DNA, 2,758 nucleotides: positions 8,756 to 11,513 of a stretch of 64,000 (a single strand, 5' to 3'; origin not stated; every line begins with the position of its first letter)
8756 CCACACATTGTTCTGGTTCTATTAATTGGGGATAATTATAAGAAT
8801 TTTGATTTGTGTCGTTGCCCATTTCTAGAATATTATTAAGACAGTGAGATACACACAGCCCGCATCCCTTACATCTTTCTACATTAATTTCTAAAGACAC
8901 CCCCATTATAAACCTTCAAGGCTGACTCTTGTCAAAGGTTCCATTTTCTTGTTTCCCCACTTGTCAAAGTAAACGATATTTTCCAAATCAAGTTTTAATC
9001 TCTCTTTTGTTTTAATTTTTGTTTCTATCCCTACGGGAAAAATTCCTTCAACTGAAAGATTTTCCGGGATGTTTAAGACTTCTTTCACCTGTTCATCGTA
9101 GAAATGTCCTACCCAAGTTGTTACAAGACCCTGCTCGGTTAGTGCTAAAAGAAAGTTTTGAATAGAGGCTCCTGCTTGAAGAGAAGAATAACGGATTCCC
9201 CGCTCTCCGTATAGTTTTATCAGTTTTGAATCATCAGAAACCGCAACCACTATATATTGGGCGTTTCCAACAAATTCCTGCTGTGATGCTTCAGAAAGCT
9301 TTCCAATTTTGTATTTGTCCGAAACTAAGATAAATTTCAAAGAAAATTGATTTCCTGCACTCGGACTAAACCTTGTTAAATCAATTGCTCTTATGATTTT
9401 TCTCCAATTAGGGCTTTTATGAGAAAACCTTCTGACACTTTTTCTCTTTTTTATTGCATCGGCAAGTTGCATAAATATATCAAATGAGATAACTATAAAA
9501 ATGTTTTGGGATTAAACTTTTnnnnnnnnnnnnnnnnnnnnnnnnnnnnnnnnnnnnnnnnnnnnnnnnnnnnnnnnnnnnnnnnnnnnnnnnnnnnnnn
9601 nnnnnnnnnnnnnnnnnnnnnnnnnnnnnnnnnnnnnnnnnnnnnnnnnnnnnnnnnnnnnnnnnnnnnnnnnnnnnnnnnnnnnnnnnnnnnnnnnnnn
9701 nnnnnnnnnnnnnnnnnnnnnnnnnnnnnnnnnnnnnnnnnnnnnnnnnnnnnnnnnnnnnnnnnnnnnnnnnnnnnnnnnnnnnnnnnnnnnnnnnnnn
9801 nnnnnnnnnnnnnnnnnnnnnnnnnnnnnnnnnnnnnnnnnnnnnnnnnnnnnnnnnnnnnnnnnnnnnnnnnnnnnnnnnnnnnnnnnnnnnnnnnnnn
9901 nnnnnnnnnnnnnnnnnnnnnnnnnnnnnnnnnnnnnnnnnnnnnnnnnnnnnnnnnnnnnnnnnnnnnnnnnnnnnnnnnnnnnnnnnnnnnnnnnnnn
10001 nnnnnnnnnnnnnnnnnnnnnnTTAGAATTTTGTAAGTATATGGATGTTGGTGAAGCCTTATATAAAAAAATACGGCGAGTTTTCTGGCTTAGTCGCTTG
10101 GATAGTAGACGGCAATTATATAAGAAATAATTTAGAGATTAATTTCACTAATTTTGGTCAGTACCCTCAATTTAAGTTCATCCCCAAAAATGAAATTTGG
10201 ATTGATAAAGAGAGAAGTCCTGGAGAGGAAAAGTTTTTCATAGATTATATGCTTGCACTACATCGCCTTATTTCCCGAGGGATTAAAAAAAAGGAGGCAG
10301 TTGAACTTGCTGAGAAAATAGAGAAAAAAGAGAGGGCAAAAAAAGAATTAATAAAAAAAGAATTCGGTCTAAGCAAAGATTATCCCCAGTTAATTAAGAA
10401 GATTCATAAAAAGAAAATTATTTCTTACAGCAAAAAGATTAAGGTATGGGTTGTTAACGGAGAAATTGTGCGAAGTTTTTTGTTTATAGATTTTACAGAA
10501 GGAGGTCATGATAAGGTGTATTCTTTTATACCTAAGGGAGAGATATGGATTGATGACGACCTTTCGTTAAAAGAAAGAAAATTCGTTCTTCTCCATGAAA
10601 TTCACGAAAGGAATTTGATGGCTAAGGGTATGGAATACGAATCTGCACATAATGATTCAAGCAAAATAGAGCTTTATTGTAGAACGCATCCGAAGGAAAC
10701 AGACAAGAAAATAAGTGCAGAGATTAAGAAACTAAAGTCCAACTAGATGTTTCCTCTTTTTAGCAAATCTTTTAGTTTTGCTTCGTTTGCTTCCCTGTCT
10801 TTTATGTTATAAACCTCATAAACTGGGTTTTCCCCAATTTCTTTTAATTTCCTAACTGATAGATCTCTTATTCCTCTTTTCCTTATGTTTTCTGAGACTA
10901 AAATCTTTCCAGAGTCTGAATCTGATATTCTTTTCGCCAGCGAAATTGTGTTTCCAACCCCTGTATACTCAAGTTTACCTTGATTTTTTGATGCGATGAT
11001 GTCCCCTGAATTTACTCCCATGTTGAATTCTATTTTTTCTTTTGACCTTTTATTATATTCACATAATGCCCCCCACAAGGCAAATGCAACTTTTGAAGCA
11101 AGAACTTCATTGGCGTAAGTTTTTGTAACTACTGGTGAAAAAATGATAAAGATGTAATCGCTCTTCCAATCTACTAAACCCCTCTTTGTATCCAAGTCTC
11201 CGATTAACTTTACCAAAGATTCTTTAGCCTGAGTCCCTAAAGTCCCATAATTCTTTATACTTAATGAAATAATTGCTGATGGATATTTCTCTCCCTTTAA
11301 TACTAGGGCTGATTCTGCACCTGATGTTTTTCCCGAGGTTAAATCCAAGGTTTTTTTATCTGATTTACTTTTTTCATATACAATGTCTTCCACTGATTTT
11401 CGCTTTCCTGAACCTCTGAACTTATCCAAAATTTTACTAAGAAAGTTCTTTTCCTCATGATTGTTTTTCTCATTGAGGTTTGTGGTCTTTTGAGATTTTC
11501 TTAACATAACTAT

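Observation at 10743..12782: Receptor-like membrane protein with an extracellular domain and a cytoplasmic class III nucleotidyl-cyclase-like (CHD) domain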

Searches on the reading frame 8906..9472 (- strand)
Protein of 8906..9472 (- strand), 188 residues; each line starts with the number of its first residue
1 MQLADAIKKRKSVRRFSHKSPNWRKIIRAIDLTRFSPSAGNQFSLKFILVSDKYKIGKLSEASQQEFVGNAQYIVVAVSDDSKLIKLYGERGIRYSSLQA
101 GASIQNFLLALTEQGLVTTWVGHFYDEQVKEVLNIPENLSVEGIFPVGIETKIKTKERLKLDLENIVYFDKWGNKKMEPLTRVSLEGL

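Call 71: search_protein_families(library=pfam, proteins=[window:8906-9472:-], max_evalue=0.001)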
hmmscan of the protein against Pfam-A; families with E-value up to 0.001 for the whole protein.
window:8906-9472:- (188 aa): 2 families
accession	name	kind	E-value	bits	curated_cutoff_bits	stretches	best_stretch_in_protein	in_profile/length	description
PF00881.29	Nitroreductase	-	3.1e-23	83.2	23.5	2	61-148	80-166/167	Nitroreductase family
PF14512.11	TM1586_NiRdase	-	6.4e-11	42.7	27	1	3-171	2-153/215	Putative TM nitroreductase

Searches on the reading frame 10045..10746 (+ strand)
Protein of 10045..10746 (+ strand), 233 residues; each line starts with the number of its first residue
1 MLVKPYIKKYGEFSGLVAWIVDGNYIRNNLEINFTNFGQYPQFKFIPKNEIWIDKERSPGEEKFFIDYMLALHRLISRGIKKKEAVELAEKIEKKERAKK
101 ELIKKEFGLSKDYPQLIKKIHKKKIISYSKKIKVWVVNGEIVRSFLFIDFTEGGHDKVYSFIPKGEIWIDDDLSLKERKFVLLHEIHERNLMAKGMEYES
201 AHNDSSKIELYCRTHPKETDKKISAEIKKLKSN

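Call 71: search_protein_families(library=pfam, proteins=[window:10045-10746:+], max_evalue=0.001)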
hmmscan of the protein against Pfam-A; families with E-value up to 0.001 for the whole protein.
window:10045-10746:+ (233 aa): 0 families

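Call 75: search_protein_families(library=padloc, proteins=[window:10045-10746:+], max_evalue=0.01)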
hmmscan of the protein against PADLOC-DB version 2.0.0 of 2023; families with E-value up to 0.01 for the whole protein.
window:10045-10746:+ (233 aa): 0 families

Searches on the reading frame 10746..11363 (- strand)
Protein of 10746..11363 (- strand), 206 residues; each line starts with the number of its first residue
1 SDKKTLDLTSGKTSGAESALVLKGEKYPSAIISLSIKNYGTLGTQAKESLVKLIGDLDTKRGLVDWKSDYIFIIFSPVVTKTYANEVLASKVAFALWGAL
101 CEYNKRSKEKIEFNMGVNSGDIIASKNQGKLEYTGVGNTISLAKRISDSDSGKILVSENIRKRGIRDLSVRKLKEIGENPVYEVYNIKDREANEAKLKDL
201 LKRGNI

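Call 28: predict_structure(alignment_id=A2)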
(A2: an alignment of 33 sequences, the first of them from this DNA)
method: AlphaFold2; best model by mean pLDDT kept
length: 206 residues; sequences in the alignment: 33
mean_pLDDT: 76.3   pTM: 0.70
mean pLDDT of the five models: 76.3, 75.8, 75.7, 73.4, 72.6
residues with pLDDT >= 90: 16; 70-90: 132; 50-70: 36; < 50: 22
segments of 3 or more residues with pLDDT < 50: 1-21
pLDDT, mean of each block of 10 residues (from residue 1): 42 41 69 90 87 74 81 82 81 88 89 91 68 69 87 88 81 86 80 60 62
secondary structure, 60 per line:
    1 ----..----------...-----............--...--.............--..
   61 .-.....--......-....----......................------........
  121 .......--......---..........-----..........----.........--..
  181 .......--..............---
elements in order: E25-36 H44-56 E63-67 E70-75 H77-80 H85-106 E113-127 E130-135 H139-148 E154-157 H158-163 E168-176 E179-187 H190-203

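Call 30: search_protein_representatives(alignment_id=A2)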
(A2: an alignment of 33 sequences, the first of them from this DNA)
Query: 33 sequences, 206 profile positions. Proteins with E-value up to 0.001 (for the whole library): 3454; up to 1e-10: 579; up to 1e-30: 241. The best 150 are listed.
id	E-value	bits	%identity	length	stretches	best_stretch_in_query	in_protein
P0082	2.9e-94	330.8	-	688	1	1-205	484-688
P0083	3.6e-91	320.7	-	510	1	1-204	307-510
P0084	2.1e-90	318.2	-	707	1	1-205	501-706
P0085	2.4e-89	314.7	-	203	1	5-205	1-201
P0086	1.2e-84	299.4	-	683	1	1-204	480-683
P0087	8.6e-84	296.6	-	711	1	1-205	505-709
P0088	1.4e-83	295.9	-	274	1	1-205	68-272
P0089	7.0e-78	277.3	-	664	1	10-205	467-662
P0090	9.8e-78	276.8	-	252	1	2-205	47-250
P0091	2.0e-77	275.8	-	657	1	3-205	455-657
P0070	1.5e-75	269.7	-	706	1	1-205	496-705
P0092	8.6e-75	267.2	-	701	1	2-205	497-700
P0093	1.8e-74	266.1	-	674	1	1-205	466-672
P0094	1.6e-73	263.0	-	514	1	2-191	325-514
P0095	1.1e-72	260.3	-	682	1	2-204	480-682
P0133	2.1e-50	187.5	-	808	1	13-205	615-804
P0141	6.8e-47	176.1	-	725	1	3-206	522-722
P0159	2.0e-44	168.0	-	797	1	13-205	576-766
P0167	2.6e-43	164.4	-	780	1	12-205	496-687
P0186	1.2e-40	155.7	-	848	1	14-205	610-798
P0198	1.5e-39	152.1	-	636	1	14-203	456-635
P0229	1.2e-36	142.6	-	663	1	7-204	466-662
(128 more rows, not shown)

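Call 32: fold_search(model_id=the predicted structure, library=pdb)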
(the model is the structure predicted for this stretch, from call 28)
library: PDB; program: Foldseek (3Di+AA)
matches with E <= 10: 883; with E <= 0.001: 175
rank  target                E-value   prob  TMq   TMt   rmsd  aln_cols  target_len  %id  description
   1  6fht_A                4.1e-12  1.00  0.67  0.21   3.6       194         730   18  Crystal structure of an artificial phytochrome regulated adenylate/guanylate cyclase in its dark adapted Pr form (released 2018-04-18)
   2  2w01_C                2.6e-11  1.00  0.66  0.68   3.5       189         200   17  Crystal structure of the guanylyl cyclase Cya2 (released 2008-09-30)
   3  2w01_A                3.3e-11  1.00  0.64  0.66   4.2       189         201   18  Crystal structure of the guanylyl cyclase Cya2 (released 2008-09-30)
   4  3r5g_B                3.7e-11  1.00  0.64  0.67   4.0       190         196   16  Crystal structure of the adenylyl cyclase CyaB from P. aeruginosa (released 2012-01-11)
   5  2w01_D                4.7e-11  1.00  0.64  0.66   4.2       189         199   18  Crystal structure of the guanylyl cyclase Cya2 (released 2008-09-30)
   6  6fht_B                6.4e-11  1.00  0.68  0.21   3.5       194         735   18  Crystal structure of an artificial phytochrome regulated adenylate/guanylate cyclase in its dark adapted Pr form (released 2018-04-18)
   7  2w01_B                1.0e-10  1.00  0.64  0.67   3.8       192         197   19  Crystal structure of the guanylyl cyclase Cya2 (released 2008-09-30)
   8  3r5g_A                1.2e-10  1.00  0.64  0.67   3.8       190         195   17  Crystal structure of the adenylyl cyclase CyaB from P. aeruginosa (released 2012-01-11)
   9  1wc4_A                1.7e-10  1.00  0.59  0.60   5.0       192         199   18  Soluble adenylyl cyclase CyaC from S. platensis in complex with alpha, beta-methylene-ATP and Europium (released 2004-12-20)
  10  7yz9_A                2.3e-10  1.00  0.66  0.75   3.3       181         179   13  Structure of catalytic domain of Rv1625c bound to nanobody NB4 (released 2022-08-31)
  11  1wc0_A                3.1e-10  1.00  0.58  0.60   5.0       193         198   19  Soluble adenylyl cyclase CyaC from S. platensis in complex with alpha, beta-methylene-ATP (released 2004-12-20)
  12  1wc3_B                3.7e-10  1.00  0.61  0.64   4.2       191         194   18  Soluble adenylyl cyclase CyaC from S. platensis in complex with alpha, beta-methylene-ATP and Strontium (released 2004-12-20)
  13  5o5l_A                3.9e-10  1.00  0.67  0.62   3.4       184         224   15  X-ray structure of a bacterial adenylyl cyclase soluble domain, solved at cryogenic temperature (released 2017-11-01)
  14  1wc1_B                4.1e-10  1.00  0.61  0.64   4.5       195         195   18  Soluble adenylyl cyclase CyaC from S. platensis in complex with Rp- ATPalphaS (released 2004-12-20)
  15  9bcv_A                4.4e-10  1.00  0.64  0.62   3.8       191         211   14  Cyclase domain of GC-A bound to ANP (released 2024-11-27)
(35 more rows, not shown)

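Call 33: list_cluster_members(proteins=[P0133, P0159, P0186, P0167, P0229, P0198, P0089, P0141])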
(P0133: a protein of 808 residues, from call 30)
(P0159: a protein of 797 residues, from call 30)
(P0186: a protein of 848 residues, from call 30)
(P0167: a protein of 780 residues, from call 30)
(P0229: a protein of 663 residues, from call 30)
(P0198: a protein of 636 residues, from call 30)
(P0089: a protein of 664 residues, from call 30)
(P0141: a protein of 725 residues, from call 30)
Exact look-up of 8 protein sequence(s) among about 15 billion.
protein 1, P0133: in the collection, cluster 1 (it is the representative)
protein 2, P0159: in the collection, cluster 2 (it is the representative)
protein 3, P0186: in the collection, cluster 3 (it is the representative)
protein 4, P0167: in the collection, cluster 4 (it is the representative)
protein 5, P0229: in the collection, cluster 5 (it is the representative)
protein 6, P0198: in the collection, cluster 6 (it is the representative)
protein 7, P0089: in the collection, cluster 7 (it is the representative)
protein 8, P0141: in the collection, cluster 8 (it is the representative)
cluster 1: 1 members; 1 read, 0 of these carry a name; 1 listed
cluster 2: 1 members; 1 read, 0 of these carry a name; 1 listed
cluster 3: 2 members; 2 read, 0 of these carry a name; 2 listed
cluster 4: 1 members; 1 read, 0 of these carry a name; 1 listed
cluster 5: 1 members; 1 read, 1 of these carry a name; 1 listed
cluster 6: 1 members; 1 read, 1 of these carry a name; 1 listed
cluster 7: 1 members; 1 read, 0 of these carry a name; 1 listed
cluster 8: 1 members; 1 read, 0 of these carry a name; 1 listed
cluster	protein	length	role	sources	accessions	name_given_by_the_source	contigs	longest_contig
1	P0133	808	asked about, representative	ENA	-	-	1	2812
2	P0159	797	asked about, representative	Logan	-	-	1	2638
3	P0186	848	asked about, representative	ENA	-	-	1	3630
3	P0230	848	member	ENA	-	-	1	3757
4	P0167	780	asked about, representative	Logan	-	-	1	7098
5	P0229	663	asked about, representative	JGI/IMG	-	hypothetical protein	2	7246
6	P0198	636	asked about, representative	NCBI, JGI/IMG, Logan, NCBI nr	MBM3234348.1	hypothetical protein FJZ19_04630 [Candidatus Pacearchaeota archaeon] | hypothetical protein [Candidatus Pacearchaeota archaeon]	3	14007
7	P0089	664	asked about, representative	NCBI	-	-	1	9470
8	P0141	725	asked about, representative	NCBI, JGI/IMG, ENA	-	-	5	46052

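Call 76: search_solved_structures(query=A2, max_evalue=0.01, show_alignments=2)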
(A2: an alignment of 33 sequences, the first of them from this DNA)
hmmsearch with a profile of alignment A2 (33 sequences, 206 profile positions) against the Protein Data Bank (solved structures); distinct sequences matched with E-value up to 0.01: 16.
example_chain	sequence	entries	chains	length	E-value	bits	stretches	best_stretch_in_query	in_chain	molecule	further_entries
2w01_A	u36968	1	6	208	2.7e-05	27.1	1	54-160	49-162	ADENYLATE CYCLASE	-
3r5g_A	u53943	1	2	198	0.00011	25.1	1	42-168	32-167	CyaB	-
4ni2_B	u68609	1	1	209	0.00011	25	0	109-162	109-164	Guanylate cyclase soluble subunit beta-1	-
4wp8_A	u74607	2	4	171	0.00012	25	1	83-166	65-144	Ma1120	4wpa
4wp9_A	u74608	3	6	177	0.00014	24.8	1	83-166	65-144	Ma1120 | Cyclase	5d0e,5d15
3uvj_B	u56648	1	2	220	0.00015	24.6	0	109-162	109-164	Guanylate cyclase soluble subunit beta-1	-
2wz1_A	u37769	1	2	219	0.00019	24.3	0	109-162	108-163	GUANYLATE CYCLASE SOLUBLE SUBUNIT BETA-1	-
4wp3_A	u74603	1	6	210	0.00024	24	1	83-166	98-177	Ma1120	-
6fht_A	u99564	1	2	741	0.00029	23.7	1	53-160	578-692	Bacteriophytochrome,Adenylate cyclase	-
5d0g_A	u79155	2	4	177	0.0003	23.7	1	83-166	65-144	Cyclase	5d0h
6jt0_B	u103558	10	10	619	0.0011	21.8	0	109-162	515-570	Guanylate cyclase soluble subunit beta-1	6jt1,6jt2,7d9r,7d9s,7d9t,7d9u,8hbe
1cul_B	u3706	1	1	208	0.0014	21.5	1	90-158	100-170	TYPE II ADENYLYL CYCLASE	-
1azs_B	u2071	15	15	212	0.0014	21.5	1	90-158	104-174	IIC2 | ADENYLATE CYCLASE, TYPE II | TYPE II ADENYLATE CYCLASE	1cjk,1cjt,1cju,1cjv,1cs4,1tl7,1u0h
1ab8_A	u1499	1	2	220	0.0015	21.4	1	90-158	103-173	ADENYLYL CYCLASE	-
8buz_A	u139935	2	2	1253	0.0045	19.8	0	93-149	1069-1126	Adenylate cyclase type 8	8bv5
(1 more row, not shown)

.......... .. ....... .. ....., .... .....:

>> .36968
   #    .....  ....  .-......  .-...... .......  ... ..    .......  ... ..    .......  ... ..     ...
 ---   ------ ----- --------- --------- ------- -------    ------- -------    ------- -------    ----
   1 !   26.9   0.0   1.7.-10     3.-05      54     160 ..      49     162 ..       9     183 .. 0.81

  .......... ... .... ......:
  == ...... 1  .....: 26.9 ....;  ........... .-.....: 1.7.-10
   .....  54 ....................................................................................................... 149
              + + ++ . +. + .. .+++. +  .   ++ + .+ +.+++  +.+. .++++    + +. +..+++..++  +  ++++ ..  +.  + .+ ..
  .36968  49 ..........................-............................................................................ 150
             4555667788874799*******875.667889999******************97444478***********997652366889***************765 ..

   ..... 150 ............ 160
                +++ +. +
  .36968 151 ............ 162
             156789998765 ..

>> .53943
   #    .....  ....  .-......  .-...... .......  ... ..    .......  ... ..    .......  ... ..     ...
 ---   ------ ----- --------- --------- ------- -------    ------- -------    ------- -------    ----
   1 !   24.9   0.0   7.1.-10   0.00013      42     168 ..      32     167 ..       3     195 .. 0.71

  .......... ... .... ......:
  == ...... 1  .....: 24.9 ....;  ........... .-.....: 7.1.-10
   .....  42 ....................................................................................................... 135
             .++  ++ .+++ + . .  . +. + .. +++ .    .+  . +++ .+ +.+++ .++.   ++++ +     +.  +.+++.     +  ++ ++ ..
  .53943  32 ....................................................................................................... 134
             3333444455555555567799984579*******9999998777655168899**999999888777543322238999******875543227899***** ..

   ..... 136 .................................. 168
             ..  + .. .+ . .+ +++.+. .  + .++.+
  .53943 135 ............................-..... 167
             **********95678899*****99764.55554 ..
